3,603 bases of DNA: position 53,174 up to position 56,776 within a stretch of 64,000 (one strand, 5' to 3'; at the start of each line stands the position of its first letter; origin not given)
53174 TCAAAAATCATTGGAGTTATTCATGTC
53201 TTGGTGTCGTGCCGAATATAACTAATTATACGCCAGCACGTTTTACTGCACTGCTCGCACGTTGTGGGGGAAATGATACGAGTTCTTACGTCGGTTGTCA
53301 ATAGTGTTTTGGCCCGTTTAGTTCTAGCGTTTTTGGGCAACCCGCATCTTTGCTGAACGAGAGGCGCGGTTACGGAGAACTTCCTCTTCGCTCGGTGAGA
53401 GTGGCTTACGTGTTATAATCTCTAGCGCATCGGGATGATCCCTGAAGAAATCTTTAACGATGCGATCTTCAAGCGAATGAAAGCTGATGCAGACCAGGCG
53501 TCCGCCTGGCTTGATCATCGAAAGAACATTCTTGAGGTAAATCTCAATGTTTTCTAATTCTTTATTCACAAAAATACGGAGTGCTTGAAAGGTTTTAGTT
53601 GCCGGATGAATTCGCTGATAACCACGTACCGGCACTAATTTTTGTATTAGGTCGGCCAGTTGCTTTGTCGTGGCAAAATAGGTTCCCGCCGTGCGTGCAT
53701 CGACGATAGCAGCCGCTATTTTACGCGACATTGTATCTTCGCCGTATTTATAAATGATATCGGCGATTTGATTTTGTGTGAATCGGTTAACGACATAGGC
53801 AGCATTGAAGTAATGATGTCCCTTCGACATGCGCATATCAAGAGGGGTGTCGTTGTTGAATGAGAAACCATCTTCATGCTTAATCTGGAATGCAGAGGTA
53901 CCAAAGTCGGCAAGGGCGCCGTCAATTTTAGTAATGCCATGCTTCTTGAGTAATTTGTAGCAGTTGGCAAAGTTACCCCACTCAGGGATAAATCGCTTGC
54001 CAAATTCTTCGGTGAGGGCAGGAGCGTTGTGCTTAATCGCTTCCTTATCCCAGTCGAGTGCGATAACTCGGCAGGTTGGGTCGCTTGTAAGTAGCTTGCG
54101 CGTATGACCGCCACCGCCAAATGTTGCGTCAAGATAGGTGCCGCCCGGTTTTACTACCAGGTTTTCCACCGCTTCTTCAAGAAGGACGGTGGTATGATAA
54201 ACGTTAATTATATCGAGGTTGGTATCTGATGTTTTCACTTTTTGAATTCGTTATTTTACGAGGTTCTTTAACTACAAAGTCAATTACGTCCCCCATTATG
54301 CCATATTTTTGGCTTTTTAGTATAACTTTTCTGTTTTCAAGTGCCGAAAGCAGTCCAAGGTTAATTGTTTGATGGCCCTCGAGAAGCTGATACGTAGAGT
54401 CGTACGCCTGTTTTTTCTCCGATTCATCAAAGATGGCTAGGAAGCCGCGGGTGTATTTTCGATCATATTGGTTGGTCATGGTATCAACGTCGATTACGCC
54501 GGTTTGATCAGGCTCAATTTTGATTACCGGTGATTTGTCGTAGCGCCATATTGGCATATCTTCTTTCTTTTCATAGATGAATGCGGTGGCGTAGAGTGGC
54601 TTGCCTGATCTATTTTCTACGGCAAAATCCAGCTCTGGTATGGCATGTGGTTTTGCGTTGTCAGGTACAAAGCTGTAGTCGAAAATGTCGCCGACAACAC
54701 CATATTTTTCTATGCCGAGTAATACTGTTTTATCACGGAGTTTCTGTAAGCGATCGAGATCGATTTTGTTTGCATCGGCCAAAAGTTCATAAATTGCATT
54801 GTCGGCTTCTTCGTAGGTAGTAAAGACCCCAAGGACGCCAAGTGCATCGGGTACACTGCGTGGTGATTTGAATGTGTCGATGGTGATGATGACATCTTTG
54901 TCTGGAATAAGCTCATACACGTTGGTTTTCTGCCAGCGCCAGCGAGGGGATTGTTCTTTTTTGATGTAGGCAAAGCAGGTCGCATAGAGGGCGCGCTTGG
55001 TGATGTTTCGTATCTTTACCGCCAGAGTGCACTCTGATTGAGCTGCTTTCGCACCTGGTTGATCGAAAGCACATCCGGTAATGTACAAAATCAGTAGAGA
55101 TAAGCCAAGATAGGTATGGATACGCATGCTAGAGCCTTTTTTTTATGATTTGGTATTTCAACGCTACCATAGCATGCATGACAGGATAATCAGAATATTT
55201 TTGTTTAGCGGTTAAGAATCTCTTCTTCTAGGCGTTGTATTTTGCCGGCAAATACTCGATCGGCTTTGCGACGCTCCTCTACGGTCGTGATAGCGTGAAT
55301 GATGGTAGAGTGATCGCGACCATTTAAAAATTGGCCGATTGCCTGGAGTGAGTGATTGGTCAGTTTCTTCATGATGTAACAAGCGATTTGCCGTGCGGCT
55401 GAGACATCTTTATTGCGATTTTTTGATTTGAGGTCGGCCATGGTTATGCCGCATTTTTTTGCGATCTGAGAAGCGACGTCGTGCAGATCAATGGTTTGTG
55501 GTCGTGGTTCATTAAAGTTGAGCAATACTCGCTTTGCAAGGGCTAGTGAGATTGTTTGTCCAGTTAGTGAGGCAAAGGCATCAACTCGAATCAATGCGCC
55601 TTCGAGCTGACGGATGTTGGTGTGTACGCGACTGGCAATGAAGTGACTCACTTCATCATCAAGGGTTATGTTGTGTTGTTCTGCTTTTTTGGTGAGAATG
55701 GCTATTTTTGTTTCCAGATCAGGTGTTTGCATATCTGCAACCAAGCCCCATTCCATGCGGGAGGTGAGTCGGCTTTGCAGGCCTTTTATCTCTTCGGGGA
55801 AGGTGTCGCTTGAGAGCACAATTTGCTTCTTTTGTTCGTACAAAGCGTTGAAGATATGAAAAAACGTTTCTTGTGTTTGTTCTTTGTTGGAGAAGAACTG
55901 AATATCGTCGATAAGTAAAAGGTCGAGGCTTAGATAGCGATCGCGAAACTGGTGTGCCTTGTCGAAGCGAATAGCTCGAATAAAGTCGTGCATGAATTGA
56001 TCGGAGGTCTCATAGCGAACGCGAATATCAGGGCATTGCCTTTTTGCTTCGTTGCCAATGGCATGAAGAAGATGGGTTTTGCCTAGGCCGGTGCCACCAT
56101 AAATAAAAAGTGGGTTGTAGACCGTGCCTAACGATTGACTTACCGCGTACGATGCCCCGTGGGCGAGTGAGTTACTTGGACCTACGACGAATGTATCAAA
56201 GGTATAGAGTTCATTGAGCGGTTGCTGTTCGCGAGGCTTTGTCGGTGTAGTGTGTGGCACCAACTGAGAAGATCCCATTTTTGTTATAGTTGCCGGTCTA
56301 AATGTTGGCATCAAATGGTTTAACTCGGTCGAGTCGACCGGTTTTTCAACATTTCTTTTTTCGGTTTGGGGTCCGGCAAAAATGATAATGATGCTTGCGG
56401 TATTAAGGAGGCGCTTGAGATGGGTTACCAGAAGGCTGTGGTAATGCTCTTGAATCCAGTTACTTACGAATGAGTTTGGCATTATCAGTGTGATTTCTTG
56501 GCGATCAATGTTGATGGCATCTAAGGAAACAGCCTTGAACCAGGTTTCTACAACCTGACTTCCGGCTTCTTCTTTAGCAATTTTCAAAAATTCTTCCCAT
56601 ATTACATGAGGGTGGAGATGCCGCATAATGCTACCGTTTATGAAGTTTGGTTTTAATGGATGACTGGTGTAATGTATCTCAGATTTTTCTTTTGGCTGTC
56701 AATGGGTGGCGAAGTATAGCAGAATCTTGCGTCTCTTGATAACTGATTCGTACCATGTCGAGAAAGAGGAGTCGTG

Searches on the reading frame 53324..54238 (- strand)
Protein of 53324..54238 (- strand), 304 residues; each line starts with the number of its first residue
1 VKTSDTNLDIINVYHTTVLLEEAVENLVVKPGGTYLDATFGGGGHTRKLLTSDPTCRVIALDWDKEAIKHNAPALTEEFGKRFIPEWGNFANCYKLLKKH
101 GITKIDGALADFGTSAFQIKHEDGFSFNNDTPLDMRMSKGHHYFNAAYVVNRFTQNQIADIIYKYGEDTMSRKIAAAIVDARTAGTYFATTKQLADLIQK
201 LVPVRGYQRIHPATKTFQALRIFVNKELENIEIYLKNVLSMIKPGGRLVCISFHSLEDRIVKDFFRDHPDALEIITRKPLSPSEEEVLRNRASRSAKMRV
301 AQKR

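Call 35: search_protein_families(library=pfam, proteins=[window:53324-54238:-], max_evalue=0.001)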
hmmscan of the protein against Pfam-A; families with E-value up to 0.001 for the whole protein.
window:53324-54238:- (304 aa): 1 family
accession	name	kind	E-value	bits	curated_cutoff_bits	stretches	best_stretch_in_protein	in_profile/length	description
PF01795.25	Methyltransf_5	-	5e-92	309.1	27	1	13-303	2-308/309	MraW methylase family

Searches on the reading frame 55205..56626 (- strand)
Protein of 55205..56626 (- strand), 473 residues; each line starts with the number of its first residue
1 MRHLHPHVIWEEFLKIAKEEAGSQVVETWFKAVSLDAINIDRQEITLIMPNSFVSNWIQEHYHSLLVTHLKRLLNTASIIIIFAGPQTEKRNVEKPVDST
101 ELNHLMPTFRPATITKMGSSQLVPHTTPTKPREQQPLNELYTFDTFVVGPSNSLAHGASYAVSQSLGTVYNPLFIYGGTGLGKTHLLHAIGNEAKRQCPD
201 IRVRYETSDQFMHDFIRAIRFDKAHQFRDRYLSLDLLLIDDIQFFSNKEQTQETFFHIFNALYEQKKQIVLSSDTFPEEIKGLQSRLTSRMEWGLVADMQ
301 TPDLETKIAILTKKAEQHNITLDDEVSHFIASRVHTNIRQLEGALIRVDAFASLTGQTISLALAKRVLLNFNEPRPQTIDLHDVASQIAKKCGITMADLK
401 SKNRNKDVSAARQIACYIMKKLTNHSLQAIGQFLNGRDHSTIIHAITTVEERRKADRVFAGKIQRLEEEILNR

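Call 35: search_protein_families(library=pfam, proteins=[window:55205-56626:-], max_evalue=0.001)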
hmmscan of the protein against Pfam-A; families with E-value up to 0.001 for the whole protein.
window:55205-56626:- (473 aa): 8 families
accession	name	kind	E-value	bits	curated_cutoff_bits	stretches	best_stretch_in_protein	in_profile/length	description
PF00308.24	Bac_DnaA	-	1.9e-66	223.7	23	1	137-297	1-161/162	Bacterial DnaA ATPAse domain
PF08299.17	Bac_DnaA_C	-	4e-24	84.9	31.5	1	383-449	3-69/69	Bacterial dnaA protein helix-turn-helix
PF01695.23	IstB_IS21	-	2.5e-12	47.3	24.1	1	173-277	95-197/238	IstB-like ATP binding protein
PF11638.13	DnaA_N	-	5.5e-12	45.7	24.6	1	9-68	3-61/65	DnaA N-terminal domain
PF22688.2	Hda_lid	-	3.2e-06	27.5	27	1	305-357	2-53/65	Hda, lid domain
PF01637.24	ATPase_2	-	4e-05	24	33.2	0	170-195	20-45/225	ATPase domain predominantly from Archaea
PF13401.12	AAA_22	-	6.4e-05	23.7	27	0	173-267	8-114/130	AAA domain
PF00004.35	AAA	-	0.00023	22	21.2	0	174-265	2-91/131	ATPase family associated with various cellular activities (AAA)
